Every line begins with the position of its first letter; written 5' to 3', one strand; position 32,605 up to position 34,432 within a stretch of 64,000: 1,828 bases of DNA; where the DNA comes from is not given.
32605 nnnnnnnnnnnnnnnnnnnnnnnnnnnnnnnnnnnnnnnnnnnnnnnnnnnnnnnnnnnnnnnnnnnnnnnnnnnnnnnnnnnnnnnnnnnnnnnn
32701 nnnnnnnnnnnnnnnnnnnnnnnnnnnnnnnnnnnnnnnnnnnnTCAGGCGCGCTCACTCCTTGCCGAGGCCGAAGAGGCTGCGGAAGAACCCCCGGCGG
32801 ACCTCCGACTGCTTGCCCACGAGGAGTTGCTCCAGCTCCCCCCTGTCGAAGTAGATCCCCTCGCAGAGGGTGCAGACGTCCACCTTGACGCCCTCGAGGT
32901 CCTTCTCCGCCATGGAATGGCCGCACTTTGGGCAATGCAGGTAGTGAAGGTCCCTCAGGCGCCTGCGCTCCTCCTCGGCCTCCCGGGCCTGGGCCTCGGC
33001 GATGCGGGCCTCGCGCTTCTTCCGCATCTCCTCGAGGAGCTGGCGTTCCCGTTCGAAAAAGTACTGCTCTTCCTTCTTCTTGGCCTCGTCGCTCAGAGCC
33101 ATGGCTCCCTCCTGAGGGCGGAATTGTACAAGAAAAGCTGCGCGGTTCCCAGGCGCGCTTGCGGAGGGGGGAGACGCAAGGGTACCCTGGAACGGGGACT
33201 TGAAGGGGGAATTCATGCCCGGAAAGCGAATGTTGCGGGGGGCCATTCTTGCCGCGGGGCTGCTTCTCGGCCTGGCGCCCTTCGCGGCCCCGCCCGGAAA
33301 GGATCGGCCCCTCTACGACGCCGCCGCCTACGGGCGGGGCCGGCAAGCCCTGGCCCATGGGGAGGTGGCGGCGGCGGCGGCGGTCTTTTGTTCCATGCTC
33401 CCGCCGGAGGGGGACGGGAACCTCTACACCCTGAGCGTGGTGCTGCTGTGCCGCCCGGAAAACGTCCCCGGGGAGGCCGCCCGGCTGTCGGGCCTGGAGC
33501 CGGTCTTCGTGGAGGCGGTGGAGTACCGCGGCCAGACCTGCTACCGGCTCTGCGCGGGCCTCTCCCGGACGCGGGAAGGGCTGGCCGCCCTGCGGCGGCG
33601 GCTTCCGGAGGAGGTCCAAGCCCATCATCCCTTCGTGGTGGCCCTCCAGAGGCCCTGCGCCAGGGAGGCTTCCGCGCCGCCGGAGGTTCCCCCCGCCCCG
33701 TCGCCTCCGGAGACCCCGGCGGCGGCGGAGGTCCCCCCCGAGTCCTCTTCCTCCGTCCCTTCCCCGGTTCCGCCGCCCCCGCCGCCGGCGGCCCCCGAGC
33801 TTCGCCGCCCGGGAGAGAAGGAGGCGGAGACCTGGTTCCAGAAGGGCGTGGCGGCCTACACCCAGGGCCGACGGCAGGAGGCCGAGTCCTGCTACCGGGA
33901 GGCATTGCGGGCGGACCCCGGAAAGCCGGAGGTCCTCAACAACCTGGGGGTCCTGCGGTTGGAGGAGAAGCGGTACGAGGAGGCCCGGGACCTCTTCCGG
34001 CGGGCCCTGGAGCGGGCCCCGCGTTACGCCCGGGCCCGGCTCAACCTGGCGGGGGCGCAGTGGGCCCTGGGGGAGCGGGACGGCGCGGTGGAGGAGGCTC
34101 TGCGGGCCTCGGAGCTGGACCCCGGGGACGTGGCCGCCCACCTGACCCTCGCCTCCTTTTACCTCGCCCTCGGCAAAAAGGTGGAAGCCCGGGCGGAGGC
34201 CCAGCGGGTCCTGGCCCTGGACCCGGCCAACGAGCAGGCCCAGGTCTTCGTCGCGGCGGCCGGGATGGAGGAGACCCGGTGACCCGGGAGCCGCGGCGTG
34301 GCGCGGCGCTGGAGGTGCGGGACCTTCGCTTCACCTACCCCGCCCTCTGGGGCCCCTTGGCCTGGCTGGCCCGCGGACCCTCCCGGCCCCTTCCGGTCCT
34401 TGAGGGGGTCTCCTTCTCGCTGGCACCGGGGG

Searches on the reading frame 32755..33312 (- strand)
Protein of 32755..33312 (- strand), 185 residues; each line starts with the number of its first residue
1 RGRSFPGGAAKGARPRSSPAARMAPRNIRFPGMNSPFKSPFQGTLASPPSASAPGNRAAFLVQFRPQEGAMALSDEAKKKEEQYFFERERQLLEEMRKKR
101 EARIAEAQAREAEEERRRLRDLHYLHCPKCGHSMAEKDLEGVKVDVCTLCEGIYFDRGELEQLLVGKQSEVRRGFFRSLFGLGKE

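Call 91: search_protein_families(library=pfam, proteins=[window:32755-33312:-], max_evalue=0.001)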
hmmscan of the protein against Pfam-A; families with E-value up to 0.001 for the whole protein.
window:32755-33312:- (185 aa): 1 family
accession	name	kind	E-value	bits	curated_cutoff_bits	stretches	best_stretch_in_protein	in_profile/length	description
PF13453.11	Zn_ribbon_TFIIB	-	3.2e-15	55.7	22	1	126-164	1-39/41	Transcription factor zinc-finger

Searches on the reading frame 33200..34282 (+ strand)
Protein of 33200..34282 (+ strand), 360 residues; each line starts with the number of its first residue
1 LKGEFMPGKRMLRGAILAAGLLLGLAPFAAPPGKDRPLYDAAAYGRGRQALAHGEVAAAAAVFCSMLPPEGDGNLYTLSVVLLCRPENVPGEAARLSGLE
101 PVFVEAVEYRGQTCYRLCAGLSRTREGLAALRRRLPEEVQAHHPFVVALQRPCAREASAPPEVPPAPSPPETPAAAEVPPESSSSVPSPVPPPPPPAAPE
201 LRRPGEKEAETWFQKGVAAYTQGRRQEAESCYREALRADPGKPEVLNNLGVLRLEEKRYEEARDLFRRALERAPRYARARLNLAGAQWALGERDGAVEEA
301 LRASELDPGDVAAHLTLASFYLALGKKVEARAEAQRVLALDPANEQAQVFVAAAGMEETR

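Call 14: search_protein_families(library=pfam, proteins=[window:33200-34282:+], max_evalue=0.001)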
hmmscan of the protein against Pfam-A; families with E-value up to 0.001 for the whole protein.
window:33200-34282:+ (360 aa): 16 families
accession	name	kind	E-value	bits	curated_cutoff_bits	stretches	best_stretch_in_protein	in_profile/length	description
PF07719.23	TPR_2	-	2.1e-21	74.6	27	2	209-241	1-33/34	Tetratricopeptide repeat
PF13181.12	TPR_8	-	6.7e-20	69.9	25.7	1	209-240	1-32/34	Tetratricopeptide repeat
PF13432.12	TPR_16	-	7.5e-20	71.5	32.7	3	214-276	2-64/65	Tetratricopeptide repeat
PF00515.34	TPR_1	-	1.5e-19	69.4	27.8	2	243-276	1-34/34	Tetratricopeptide repeat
PF14559.12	TPR_19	-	1.1e-17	64.5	25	3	254-299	2-47/68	Tetratricopeptide repeat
PF13431.12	TPR_17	-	2.4e-15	55.9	24.4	1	231-263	1-33/34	Tetratricopeptide repeat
PF13428.12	TPR_14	-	1.3e-14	53.7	23.5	2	210-250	2-42/44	Tetratricopeptide repeat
PF13414.12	TPR_11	-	2.5e-12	46.7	26.8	0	255-291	6-42/42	TPR repeat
PF13424.12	TPR_12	-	7.1e-10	39.4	30.1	1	245-306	5-74/77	Tetratricopeptide repeat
PF13176.12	TPR_7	-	3.4e-07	30.3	27.9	0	218-244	8-36/36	Tetratricopeptide repeat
PF24575.1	TPR_Slam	-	5.6e-06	27.2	35.2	1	211-266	49-104/104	Surface lipoprotein assembly modifier, N-terminal TPR repeats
PF13374.12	TPR_10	-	6.4e-06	26.5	27.5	0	246-272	5-31/42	Tetratricopeptide repeat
PF13429.12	TPR_15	-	1.1e-05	25.4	26.2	1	206-339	143-276/280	Tetratricopeptide repeat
PF13174.12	TPR_6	-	1.5e-05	25.7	26.3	0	248-274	5-31/33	Tetratricopeptide repeat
PF23914.1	TPR_CcmH_CycH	-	1.8e-05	25.1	42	0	267-357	40-133/158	Cytochrome c-type biogenesis protein H TPR domain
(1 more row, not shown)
